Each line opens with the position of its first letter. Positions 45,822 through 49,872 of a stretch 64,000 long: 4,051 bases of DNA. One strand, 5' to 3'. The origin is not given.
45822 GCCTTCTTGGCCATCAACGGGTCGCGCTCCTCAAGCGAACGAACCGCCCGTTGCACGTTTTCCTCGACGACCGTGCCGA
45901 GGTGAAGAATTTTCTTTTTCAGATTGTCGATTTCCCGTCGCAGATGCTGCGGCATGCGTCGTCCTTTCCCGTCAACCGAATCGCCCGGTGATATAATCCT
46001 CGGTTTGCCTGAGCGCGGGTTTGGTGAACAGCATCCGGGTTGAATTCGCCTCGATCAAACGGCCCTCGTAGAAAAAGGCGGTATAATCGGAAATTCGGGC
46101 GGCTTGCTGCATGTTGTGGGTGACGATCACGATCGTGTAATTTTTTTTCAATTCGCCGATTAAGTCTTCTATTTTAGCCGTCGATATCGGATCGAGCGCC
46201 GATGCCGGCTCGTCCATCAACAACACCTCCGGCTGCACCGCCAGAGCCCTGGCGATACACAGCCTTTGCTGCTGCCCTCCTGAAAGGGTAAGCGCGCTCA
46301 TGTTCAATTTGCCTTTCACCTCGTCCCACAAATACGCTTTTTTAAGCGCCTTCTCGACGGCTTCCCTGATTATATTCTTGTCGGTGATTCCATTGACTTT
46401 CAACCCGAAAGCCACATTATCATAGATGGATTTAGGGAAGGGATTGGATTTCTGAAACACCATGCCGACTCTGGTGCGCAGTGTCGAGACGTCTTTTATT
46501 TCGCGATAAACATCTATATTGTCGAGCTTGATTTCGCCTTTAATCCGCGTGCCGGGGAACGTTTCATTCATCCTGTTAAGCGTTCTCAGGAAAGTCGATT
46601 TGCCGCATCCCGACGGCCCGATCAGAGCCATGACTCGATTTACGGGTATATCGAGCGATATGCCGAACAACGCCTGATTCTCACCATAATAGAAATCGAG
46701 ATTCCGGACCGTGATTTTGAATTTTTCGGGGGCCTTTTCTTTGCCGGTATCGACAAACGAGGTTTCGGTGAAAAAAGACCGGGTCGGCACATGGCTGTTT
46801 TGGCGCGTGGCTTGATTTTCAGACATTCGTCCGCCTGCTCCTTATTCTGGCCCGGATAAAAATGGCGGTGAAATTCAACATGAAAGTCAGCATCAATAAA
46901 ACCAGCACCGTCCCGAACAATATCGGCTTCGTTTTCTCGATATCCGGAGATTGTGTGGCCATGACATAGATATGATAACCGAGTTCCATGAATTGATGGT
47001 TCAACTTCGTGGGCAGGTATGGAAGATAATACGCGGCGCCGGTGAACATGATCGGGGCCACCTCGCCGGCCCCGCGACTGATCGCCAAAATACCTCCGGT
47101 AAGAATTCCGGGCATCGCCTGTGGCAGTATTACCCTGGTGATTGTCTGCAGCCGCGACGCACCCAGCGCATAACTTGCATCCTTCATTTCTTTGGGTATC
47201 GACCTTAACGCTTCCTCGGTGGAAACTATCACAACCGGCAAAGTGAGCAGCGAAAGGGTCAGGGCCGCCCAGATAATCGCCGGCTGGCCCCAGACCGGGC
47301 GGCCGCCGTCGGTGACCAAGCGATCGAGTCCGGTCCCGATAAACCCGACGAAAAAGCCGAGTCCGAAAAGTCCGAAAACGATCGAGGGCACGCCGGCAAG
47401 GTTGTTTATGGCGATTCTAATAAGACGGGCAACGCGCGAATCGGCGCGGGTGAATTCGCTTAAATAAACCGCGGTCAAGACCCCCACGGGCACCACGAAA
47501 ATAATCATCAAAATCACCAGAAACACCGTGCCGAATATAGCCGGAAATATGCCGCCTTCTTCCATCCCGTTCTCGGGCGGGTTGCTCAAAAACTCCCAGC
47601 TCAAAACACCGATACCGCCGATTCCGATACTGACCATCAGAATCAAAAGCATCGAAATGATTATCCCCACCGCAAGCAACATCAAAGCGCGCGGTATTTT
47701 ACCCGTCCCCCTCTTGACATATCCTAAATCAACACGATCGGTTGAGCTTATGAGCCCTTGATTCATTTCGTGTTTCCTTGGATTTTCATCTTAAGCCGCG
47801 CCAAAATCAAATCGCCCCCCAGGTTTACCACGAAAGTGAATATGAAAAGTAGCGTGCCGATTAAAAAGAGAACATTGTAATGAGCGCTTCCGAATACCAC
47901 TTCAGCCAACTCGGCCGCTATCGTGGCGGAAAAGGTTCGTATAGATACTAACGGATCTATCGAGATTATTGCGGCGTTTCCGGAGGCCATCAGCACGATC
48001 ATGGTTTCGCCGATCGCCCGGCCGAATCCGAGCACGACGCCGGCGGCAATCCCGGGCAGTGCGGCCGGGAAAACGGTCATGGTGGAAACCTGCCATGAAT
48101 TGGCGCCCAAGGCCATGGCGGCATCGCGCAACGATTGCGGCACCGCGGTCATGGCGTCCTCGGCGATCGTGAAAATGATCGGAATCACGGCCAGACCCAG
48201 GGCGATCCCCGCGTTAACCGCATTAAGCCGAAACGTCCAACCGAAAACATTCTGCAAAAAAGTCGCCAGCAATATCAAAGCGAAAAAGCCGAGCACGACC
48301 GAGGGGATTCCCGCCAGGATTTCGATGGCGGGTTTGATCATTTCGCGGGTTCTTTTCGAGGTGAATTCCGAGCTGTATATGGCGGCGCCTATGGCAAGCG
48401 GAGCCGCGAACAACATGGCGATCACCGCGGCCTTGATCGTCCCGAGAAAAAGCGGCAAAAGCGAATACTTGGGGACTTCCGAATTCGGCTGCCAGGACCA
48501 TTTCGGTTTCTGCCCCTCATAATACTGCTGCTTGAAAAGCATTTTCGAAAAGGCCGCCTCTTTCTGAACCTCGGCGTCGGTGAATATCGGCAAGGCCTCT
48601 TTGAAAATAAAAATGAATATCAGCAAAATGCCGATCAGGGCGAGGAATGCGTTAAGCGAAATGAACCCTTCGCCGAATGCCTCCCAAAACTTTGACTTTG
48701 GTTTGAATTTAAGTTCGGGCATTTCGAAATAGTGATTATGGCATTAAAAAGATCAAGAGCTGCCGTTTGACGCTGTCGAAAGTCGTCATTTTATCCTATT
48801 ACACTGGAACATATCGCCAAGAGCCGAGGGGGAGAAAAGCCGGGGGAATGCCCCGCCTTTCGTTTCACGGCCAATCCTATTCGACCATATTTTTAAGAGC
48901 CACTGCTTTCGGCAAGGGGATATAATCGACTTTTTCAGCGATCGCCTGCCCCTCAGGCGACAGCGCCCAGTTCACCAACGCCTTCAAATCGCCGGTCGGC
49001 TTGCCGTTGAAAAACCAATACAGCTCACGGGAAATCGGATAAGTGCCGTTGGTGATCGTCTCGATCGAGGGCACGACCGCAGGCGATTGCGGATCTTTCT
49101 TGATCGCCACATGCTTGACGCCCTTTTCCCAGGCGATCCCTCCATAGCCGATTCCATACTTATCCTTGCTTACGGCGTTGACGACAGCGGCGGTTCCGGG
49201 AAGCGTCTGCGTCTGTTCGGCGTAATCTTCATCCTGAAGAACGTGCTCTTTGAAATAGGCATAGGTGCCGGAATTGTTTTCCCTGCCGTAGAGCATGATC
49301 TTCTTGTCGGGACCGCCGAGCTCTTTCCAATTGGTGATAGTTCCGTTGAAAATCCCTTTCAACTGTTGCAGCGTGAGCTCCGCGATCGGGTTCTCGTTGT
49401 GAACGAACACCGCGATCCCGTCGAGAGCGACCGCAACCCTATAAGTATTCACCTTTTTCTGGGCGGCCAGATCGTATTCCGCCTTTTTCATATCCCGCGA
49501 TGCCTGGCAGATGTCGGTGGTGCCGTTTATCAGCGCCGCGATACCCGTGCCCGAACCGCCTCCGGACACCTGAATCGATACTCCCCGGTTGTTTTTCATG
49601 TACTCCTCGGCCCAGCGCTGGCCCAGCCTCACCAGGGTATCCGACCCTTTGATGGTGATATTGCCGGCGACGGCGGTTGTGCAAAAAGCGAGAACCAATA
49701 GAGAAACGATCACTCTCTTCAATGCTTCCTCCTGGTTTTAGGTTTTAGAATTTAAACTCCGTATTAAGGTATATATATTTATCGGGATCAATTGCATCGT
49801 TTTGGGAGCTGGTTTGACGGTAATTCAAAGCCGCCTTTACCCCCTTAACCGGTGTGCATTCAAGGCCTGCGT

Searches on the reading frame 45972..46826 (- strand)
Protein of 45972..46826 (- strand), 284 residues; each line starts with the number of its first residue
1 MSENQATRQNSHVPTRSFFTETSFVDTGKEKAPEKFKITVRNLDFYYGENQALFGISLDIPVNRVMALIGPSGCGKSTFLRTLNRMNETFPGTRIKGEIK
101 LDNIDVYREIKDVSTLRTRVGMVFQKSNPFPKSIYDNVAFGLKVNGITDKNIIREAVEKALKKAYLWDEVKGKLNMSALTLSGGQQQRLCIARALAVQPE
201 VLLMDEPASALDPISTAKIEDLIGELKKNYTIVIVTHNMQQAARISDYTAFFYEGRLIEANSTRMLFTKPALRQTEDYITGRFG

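Call 71: search_protein_families(library=pfam, proteins=[window:45972-46826:-], max_evalue=0.001)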
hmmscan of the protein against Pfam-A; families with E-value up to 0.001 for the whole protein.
window:45972-46826:- (284 aa): 4 families
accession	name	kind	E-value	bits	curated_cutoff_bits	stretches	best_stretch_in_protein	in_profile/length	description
PF00005.33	ABC_tran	-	3e-31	109.3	25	1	55-208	3-136/137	ABC transporter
PF13304.12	AAA_21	-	1.6e-12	48.6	27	1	148-239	194-300/304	AAA domain, putative AbiEii toxin, Type IV TA system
PF02463.25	SMC_N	-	3.1e-09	37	40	1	63-247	24-207/220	RecF/RecN/SMC N terminal domain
PF13401.12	AAA_22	-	2.7e-05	24.9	27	1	64-165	6-83/130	AAA domain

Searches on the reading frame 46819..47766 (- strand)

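Call 71: search_protein_families(library=pfam, proteins=[window:46819-47766:-], max_evalue=0.001)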
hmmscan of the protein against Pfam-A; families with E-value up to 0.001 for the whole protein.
window:46819-47766:- (315 aa): 1 family
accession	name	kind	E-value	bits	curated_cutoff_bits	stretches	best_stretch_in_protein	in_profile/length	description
PF00528.27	BPD_transp_1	-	5.7e-18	65.7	26.4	1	92-306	2-176/184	Binding-protein-dependent transport system inner membrane component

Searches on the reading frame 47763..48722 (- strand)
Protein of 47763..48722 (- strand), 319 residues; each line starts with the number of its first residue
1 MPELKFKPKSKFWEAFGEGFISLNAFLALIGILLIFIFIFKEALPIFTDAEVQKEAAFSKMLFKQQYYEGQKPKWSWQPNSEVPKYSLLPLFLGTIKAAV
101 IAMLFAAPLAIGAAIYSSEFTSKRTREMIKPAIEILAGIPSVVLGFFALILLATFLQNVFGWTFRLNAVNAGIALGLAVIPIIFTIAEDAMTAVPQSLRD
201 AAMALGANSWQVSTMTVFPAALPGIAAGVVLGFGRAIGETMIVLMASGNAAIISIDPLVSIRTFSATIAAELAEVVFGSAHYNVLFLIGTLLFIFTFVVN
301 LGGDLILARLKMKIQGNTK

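Call 71: search_protein_families(library=pfam, proteins=[window:47763-48722:-], max_evalue=0.001)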
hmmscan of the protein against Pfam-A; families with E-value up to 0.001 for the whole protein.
window:47763-48722:- (319 aa): 1 family
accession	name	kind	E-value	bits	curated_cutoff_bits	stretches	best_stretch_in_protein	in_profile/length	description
PF00528.27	BPD_transp_1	-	2.7e-14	53.8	26.4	1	110-306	5-178/184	Binding-protein-dependent transport system inner membrane component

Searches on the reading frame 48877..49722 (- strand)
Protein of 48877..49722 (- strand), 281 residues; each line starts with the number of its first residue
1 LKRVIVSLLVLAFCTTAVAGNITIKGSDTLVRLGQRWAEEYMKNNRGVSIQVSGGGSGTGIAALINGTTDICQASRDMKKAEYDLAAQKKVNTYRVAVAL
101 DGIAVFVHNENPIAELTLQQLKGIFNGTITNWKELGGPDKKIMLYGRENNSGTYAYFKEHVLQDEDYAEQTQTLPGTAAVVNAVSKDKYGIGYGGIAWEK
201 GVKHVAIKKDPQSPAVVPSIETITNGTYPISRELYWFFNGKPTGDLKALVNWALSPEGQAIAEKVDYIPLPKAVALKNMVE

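Call 71: search_protein_families(library=pfam, proteins=[window:48877-49722:-], max_evalue=0.001)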
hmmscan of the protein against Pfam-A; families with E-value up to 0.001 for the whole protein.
window:48877-49722:- (281 aa): 4 families
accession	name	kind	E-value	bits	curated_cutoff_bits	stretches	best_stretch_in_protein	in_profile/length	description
PF12849.12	PBP_like_2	-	3e-43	149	27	1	16-257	6-267/267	PBP superfamily domain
PF12727.12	PBP_like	-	3.1e-13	49.7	27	1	38-199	1-155/193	PBP superfamily domain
PF13531.11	SBP_bac_11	-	5.8e-10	39.8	25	1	36-264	15-223/227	Bacterial extracellular solute-binding protein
PF01547.30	SBP_bac_1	-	3.4e-09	37.6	26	1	36-260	12-307/307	Bacterial extracellular solute-binding protein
